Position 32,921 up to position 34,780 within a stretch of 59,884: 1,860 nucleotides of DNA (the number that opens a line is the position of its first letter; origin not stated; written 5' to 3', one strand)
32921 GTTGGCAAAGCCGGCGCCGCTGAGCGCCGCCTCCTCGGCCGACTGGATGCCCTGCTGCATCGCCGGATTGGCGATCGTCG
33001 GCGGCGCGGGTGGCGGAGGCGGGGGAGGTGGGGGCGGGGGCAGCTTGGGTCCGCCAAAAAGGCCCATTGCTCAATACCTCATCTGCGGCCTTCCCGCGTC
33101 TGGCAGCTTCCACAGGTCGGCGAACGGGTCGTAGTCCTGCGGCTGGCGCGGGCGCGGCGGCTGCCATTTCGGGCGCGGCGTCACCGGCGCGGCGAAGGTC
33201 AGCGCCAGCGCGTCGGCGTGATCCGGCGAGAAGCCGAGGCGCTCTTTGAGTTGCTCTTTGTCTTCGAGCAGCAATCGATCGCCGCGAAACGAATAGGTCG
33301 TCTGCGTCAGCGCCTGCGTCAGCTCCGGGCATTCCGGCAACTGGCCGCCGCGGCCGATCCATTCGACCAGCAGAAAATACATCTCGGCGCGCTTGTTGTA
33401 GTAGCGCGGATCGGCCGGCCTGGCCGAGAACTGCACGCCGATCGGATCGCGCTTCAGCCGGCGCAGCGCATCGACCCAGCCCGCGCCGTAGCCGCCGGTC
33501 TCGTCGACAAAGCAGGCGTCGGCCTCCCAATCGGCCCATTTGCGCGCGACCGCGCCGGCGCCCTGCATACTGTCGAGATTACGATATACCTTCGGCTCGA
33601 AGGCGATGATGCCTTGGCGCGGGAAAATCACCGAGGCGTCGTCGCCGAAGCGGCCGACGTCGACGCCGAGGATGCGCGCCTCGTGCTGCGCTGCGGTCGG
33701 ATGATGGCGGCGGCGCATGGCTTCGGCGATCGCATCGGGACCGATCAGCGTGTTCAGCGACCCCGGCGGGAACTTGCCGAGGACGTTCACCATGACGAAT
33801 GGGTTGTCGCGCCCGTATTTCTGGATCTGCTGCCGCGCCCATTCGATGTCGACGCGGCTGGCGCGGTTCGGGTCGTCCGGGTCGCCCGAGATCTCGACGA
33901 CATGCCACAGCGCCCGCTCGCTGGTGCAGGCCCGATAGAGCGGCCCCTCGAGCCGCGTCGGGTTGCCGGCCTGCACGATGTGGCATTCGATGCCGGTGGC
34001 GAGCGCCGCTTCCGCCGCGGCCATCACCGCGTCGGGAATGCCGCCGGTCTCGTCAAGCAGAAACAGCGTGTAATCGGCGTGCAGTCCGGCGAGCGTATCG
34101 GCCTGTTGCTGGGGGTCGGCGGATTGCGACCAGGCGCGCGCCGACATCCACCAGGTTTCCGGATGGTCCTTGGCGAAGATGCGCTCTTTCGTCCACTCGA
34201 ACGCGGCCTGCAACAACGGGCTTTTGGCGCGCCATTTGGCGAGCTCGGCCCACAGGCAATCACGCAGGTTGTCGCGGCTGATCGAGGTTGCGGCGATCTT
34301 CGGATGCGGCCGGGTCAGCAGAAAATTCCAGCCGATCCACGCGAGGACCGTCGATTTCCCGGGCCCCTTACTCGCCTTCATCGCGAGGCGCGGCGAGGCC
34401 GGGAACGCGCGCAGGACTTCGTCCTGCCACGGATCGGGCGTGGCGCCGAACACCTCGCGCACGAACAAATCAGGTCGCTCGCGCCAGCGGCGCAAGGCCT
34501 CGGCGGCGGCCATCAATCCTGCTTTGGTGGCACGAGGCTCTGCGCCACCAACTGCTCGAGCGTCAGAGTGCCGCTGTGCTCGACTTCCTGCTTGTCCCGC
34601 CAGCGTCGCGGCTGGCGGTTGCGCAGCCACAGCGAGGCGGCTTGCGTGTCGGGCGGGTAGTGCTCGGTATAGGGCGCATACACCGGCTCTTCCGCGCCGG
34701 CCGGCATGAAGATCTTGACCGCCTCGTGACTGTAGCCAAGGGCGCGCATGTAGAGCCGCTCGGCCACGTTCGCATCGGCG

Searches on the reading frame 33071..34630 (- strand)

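Call 61: search_protein_families(library=phrogs, proteins=[window:33071-34630:-], max_evalue=0.001)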
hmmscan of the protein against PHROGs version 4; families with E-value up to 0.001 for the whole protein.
window:33071-34630:- (519 aa): 2 families
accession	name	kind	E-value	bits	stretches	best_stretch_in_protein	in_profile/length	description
phrog_5902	-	unknown function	6.5e-36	125.3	1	46-341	15-308/359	-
phrog_2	-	head and packaging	1.8e-30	107.4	1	44-498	231-608/807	terminase large subunit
